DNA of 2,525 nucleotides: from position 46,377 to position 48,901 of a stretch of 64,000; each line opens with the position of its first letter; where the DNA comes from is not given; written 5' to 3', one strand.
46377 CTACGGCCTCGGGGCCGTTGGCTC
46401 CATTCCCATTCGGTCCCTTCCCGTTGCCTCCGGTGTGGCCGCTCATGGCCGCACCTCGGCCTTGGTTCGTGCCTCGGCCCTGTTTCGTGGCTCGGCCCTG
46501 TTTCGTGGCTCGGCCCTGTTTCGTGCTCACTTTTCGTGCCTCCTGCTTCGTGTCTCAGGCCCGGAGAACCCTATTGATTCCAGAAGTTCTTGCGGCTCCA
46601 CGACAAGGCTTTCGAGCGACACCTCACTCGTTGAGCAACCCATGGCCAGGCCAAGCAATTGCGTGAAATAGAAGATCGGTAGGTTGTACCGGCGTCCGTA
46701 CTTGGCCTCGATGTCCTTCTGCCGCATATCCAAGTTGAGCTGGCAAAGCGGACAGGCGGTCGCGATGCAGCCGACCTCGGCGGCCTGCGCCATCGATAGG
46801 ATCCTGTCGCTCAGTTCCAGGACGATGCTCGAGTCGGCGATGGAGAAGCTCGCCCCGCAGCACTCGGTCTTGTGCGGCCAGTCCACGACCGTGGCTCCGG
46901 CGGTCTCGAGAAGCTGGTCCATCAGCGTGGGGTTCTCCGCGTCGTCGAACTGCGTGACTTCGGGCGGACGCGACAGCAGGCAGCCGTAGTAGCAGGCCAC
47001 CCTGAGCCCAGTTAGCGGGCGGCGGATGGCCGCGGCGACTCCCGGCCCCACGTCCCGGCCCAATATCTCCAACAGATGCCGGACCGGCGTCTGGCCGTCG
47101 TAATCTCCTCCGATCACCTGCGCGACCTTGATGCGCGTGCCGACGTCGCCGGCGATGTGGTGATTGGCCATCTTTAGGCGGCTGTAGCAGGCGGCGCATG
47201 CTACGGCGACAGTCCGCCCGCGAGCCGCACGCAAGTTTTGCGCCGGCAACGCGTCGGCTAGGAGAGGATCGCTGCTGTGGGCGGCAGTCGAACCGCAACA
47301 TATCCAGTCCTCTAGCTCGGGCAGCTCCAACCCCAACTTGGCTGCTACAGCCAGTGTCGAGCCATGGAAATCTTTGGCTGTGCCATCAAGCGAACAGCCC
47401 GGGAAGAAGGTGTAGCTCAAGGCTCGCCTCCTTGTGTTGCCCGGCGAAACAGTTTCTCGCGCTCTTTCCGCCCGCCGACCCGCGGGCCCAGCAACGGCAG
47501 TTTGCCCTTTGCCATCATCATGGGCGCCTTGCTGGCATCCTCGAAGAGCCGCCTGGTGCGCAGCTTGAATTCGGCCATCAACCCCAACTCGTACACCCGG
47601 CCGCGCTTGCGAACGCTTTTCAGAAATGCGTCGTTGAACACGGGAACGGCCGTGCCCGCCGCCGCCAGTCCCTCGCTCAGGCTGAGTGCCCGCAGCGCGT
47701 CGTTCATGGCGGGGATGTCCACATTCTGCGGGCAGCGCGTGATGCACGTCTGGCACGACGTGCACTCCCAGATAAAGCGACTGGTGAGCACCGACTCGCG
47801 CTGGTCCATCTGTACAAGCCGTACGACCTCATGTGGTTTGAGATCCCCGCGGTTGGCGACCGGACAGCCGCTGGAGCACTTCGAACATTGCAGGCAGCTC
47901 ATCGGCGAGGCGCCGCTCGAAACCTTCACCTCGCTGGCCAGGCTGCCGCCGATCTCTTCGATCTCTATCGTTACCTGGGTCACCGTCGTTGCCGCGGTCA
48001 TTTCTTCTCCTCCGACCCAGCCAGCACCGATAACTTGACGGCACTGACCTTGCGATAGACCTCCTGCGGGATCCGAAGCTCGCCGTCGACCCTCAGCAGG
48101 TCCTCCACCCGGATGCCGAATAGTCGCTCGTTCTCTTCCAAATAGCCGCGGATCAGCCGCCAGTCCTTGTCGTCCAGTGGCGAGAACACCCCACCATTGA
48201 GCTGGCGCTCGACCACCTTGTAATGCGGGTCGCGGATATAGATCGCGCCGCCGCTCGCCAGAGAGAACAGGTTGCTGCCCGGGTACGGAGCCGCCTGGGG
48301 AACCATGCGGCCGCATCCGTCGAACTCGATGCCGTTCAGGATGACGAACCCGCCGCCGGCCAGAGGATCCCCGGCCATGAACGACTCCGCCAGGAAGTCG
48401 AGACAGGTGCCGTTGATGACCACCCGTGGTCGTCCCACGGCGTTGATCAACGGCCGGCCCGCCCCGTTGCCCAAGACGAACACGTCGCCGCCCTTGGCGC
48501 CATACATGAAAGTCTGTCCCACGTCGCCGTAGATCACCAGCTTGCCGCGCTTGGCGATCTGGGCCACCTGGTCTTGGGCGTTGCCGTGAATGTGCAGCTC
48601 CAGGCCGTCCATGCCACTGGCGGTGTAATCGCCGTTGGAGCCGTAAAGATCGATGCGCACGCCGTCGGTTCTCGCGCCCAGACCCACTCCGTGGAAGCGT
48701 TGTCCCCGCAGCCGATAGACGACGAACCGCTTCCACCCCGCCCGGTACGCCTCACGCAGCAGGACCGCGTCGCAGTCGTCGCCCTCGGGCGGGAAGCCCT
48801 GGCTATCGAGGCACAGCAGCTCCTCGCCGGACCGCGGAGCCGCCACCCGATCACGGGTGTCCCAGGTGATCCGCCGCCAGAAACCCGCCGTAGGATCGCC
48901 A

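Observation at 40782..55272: Eleven-gene, translationally coupled operon joining MetF/MetV-HdrCBA-MvhD to a complete but disassembled glutamate-synthase-like module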

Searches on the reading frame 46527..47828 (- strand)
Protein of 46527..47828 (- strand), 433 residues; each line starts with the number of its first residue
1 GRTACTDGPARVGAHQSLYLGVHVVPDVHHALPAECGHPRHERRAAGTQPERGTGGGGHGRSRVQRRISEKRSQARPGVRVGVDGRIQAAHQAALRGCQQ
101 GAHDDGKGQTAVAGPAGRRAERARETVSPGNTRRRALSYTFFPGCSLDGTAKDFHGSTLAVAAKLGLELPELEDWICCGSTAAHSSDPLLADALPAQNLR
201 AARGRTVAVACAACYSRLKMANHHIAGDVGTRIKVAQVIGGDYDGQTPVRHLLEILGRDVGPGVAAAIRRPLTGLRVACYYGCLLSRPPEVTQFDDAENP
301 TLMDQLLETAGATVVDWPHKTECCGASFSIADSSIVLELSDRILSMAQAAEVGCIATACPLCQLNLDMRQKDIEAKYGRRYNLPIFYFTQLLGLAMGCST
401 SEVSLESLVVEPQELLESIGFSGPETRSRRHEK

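Call 4: search_protein_families(library=pfam, proteins=[window:46527-47828:-], max_evalue=0.01)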
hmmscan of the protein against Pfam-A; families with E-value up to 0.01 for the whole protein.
window:46527-47828:- (433 aa): 1 family
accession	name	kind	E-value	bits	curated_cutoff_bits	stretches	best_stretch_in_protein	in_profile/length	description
PF02754.22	CCG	-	2.6e-22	79.1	20.6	2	139-219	1-85/85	Cysteine-rich domain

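Call 15: search_protein_families(library=ncbifam, proteins=[window:46527-47828:-], max_evalue=0.001)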
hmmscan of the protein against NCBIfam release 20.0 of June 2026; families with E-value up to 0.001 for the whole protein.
window:46527-47828:- (433 aa): 6 families
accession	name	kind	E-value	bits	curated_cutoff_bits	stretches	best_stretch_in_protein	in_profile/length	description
TIGR03288.1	CoB_CoM_SS_B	equivalog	1.5e-51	175.4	345.15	1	139-418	2-289/290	CoB--CoM heterodisulfide reductase subunit B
NF042965.1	MFR_anch_SdhE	equivalog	2.8e-46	158.4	500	1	139-411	3-277/282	8-methylmenaquinol:fumarate reductase membrane anchor subunit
NF041780.1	hetero_SS_HdrB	equivalog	1.2e-20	74.1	450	1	150-403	17-288/304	ferredoxin:CoB-CoM heterodisulfide reductase subunit HdrB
NF045670.1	quin_L_LdhH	equivalog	1.8e-11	43.1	800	1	134-367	464-686/706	L-lactate dehydrogenase (quinone) large subunit LdhH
NF004898.0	PRK06259.1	equivalog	5.7e-10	38.4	385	1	136-371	261-468/488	fumarate reductase (CoM/CoB) subunit TfrB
NF008434.0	PRK11274.1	equivalog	1.6e-07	30.6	333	0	133-221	299-391/409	glycolate oxidase subunit GlcF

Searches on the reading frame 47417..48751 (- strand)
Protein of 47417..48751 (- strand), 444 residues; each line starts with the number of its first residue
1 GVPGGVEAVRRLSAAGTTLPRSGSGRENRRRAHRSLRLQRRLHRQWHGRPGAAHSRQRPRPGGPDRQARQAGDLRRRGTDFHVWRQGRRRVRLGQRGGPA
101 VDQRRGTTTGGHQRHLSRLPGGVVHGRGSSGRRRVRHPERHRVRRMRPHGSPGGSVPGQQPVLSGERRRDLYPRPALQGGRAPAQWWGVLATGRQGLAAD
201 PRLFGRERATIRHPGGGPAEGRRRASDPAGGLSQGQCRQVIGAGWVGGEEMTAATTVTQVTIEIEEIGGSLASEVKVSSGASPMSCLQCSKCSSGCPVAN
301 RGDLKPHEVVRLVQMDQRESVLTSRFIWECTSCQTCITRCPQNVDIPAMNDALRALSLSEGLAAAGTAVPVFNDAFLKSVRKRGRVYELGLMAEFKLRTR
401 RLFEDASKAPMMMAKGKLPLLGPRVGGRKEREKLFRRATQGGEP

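Call 4: search_protein_families(library=pfam, proteins=[window:47417-48751:-], max_evalue=0.01)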
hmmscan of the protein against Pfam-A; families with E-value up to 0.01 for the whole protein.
window:47417-48751:- (444 aa): 5 families
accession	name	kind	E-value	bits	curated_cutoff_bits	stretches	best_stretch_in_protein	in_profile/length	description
PF13534.11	Fer4_17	-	4.8e-10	40.3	22.2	1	285-345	1-61/61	4Fe-4S dicluster domain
PF13183.11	Fer4_8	-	1.1e-09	39.2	27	1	285-344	4-68/68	4Fe-4S dicluster domain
PF13187.11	Fer4_9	-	1.3e-07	31.9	27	1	286-343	2-50/52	4Fe-4S dicluster domain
PF12838.12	Fer4_7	-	6.2e-05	23.8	27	1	286-344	2-52/52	4Fe-4S dicluster domain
PF13237.11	Fer4_10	-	0.00012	22.4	25.5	1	283-341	6-53/53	4Fe-4S dicluster domain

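Call 15: search_protein_families(library=ncbifam, proteins=[window:47417-48751:-], max_evalue=0.001)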
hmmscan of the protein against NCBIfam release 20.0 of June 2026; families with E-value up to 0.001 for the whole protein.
window:47417-48751:- (444 aa): 11 families
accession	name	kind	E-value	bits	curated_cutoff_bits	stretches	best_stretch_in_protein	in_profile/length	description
NF041890.1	hdrC_Methbact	equivalog_domain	1.3e-16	60.7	270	1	266-365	11-109/192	ferredoxin:CoB-CoM heterodisulfide reductase subunit HdrC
TIGR03290.1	CoB_CoM_SS_C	equivalog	9.6e-16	58.1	160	1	285-364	3-82/144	CoB--CoM heterodisulfide reductase subunit C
NF041779.1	hetero_SS_HdrC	equivalog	4.4e-15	55.7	350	1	284-363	31-109/198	ferredoxin:CoB-CoM heterodisulfide reductase subunit HdrC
NF038018.1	qmoC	equivalog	9.5e-10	38.5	300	1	273-360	7-94/360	quinone-interacting membrane-bound oxidoreductase complex subunit QmoC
NF004898.0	PRK06259.1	equivalog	5.5e-08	31.9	385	1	284-362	134-221/488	fumarate reductase (CoM/CoB) subunit TfrB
TIGR01945.1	rnfC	subfamily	2.2e-07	29.8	245.95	1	246-346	326-420/435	RnfABCDGE type electron transport complex subunit C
NF008369.0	PRK11168.1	equivalog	2.7e-07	29.8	278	1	285-359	12-89/401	anaerobic glycerol-3-phosphate dehydrogenase subunit C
NF009226.0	PRK12576.1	equivalog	9.7e-07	28.4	344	1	285-418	155-295/317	succinate dehydrogenase/fumarate reductase iron-sulfur subunit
NF042952.1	MFR_FeS_SdhB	equivalog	1.5e-06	27.4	600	1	326-410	200-279/320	8-methylmenaquinol:fumarate reductase iron-sulfur subunit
TIGR00384.1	dhsB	subfamily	0.00047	19.7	88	1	284-348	140-215/222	succinate dehydrogenase and fumarate reductase iron-sulfur protein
NF041837.1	rnfC_Methano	equivalog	0.00054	18.9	650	1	235-346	314-415/438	Rnf electron transport complex subunit RnfC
